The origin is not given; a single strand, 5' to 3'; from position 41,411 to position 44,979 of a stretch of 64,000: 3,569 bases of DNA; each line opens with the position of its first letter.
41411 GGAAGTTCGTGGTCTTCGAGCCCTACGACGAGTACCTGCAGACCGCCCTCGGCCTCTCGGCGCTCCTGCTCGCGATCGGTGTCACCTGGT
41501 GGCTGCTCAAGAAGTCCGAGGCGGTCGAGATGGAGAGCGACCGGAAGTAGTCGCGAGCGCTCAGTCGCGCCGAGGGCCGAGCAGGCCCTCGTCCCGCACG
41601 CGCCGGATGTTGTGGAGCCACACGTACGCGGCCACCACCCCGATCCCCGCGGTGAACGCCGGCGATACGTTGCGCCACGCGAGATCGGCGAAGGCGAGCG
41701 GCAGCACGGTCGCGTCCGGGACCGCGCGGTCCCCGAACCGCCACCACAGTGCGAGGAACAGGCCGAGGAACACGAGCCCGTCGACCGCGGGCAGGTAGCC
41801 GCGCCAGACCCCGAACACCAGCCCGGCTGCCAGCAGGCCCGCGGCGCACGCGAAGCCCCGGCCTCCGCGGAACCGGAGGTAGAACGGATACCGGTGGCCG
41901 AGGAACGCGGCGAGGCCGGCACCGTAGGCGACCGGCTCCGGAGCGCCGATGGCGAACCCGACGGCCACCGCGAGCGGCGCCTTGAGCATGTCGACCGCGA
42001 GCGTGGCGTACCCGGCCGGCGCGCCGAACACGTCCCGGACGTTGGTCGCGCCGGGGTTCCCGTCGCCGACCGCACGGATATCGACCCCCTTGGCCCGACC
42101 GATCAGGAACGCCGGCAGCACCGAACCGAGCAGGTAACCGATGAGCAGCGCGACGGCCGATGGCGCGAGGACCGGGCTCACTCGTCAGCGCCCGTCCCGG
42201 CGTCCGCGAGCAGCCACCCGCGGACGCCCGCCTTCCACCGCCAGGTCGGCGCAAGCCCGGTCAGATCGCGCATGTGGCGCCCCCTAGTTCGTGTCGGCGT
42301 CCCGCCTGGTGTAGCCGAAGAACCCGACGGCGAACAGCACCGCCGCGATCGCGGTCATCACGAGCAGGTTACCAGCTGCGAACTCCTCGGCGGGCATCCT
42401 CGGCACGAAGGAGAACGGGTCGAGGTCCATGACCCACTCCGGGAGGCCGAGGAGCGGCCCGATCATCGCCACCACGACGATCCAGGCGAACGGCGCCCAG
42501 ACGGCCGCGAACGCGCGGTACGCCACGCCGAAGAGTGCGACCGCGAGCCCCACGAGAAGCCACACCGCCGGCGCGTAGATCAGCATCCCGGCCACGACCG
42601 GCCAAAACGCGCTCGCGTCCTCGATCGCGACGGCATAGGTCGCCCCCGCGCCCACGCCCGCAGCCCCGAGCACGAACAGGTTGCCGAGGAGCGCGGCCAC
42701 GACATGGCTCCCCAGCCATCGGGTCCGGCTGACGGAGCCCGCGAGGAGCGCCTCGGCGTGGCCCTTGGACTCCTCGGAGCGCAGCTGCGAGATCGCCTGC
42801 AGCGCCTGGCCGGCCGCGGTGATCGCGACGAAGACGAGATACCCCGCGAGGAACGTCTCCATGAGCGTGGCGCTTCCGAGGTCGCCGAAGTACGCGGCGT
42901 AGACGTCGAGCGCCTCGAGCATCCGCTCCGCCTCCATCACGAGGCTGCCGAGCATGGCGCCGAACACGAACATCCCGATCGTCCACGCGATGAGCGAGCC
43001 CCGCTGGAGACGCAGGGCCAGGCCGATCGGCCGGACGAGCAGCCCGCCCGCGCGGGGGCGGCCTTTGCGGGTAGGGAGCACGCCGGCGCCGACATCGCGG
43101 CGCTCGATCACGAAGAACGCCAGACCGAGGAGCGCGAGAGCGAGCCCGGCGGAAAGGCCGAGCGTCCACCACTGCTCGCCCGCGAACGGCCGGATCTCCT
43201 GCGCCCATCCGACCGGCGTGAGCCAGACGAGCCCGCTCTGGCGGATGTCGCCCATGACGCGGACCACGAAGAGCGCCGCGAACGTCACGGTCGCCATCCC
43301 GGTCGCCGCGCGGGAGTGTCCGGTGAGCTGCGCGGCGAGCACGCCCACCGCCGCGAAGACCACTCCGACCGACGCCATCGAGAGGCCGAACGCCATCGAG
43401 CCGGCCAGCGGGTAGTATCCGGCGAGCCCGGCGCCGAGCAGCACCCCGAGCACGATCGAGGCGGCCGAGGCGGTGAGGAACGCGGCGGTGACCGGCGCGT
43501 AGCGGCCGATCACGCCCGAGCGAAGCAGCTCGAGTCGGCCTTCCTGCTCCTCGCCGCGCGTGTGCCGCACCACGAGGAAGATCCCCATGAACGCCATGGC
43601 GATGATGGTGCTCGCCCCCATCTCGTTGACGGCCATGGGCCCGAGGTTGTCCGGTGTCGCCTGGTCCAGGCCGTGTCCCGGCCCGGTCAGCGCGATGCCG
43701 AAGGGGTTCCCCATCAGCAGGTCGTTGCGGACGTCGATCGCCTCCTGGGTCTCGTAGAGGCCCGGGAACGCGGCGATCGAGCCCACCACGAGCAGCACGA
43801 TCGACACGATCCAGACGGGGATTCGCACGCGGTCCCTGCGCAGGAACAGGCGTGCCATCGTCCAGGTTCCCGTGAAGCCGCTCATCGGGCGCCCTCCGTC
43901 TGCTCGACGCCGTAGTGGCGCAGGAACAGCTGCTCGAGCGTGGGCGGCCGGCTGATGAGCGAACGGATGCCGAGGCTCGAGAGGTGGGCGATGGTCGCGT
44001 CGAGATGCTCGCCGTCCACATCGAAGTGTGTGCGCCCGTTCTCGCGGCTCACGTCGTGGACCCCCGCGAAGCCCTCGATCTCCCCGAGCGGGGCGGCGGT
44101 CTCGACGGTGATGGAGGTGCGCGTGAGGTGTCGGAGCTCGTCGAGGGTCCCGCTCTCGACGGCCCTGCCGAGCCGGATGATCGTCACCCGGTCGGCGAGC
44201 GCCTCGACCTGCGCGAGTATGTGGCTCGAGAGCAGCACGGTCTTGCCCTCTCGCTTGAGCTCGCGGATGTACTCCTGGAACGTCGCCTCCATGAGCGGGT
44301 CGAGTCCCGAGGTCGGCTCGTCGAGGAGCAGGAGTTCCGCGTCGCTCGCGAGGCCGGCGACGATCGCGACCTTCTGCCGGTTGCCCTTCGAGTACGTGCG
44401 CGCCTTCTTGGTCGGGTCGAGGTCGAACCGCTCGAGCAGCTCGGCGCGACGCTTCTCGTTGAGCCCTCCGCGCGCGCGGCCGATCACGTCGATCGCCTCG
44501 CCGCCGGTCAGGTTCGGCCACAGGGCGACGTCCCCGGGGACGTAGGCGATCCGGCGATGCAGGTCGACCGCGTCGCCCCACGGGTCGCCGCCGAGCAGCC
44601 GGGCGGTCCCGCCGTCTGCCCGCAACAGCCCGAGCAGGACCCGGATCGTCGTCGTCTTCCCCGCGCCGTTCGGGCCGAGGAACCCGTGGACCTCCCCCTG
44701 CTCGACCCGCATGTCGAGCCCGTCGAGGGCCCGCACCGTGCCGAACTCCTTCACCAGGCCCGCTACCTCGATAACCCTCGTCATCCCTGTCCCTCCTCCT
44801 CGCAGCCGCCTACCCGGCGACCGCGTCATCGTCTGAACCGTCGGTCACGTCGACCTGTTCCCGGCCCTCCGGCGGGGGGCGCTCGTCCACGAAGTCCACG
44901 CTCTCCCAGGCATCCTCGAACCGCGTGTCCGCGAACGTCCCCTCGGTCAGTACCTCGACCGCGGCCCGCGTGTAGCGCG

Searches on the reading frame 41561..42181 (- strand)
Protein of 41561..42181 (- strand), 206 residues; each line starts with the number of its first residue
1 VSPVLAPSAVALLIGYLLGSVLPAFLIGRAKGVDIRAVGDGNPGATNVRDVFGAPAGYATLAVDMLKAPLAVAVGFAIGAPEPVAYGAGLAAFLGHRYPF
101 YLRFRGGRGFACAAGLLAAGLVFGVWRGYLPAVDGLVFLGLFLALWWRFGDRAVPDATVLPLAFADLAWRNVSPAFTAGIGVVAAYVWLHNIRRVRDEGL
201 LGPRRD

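Call 54: search_protein_families(library=pfam, proteins=[window:41561-42181:-], max_evalue=0.0001)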
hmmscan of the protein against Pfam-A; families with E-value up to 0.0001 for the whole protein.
window:41561-42181:- (206 aa): 1 family
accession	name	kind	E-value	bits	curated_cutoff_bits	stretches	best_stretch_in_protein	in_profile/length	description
PF02660.20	G3P_acyltransf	-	1.6e-31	110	24.1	1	14-194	1-163/164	Glycerol-3-phosphate acyltransferase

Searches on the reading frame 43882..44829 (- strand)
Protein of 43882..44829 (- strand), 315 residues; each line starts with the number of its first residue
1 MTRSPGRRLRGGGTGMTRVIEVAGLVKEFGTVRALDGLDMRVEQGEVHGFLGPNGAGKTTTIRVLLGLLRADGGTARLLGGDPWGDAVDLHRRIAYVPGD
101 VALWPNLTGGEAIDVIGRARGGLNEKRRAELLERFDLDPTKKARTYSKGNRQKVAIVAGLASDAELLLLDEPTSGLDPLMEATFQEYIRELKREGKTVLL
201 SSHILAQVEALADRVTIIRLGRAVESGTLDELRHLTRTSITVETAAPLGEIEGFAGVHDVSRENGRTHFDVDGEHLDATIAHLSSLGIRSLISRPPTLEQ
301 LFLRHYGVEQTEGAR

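Call 15: search_protein_families(library=ncbifam, proteins=[window:43882-44829:-], max_evalue=1e-10)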
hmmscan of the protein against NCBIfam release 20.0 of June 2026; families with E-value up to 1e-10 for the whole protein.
window:43882-44829:- (315 aa): 159 families (the best 25 are shown)
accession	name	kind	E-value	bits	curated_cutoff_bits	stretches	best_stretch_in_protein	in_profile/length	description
TIGR01188.1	drrA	subfamily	7.2e-60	202.8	312.45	1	27-245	1-225/302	daunorubicin resistance ABC transporter, ATP-binding protein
TIGR03522.1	GldA_ABC_ATP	equivalog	1.2e-44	153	402.6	1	20-248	3-236/301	gliding motility-associated ABC transporter ATP-binding subunit GldA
TIGR03740.1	galliderm_ABC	subfamily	8.3e-40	136.8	309.75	1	21-227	2-206/223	lantibiotic protection ABC transporter ATP-binding subunit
NF010060.0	PRK13537.1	equivalog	3.5e-39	134.5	521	1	15-309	11-311/314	nodulation factor ABC transporter ATP-binding protein NodI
NF033858.1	ABC2_perm_RbbA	equivalog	2.6e-38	131.5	1050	1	18-243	265-494/909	ribosome-associated ATPase/putative transporter RbbA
NF047565.1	PSM_export_PmtA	equivalog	4.8e-35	121.2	350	1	34-233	16-216/282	phenol-soluble modulin export ABC transporter ATP-binding protein PmtA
NF011967.0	PRK15439.1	equivalog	1.9e-34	119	586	1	16-234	8-229/510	autoinducer 2 ABC transporter ATP-binding protein LsrA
NF041861.1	YtfR_transport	equivalog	8.8e-34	116.7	850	1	20-236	2-228/492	galactofuranose ABC transporter, ATP-binding protein YtfR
NF010059.0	PRK13536.1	equivalog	1.2e-33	116.3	549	1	17-309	41-339/342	nodulation factor ABC transporter ATP-binding protein NodI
TIGR04406.1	LPS_export_lptB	equivalog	6.8e-33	113.9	240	1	20-232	2-222/239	LPS export ABC transporter ATP-binding protein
TIGR01288.1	nodI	equivalog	1.3e-32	113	424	1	19-309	4-300/303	nodulation factor ABC transporter ATP-binding protein NodI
NF008442.0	PRK11288.1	equivalog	5.9e-32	110.6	689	1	17-240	5-236/504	L-arabinose ABC transporter ATP-binding protein AraG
NF047930.1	ABC_ATP_B6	equivalog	9.3e-32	110.3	670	1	19-244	2-235/510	putative B6 ABC transporter ATP-binding protein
TIGR03864.1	PQQ_ABC_ATP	hypoth_equivalog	5.6e-31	107.8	302.25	1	20-236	2-223/236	ABC transporter, ATP-binding subunit, PQQ-dependent alcohol dehydrogenase system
TIGR03410.1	urea_trans_UrtE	equivalog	1.2e-29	103.4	285.8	1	21-234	2-221/230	urea ABC transporter ATP-binding subunit UrtE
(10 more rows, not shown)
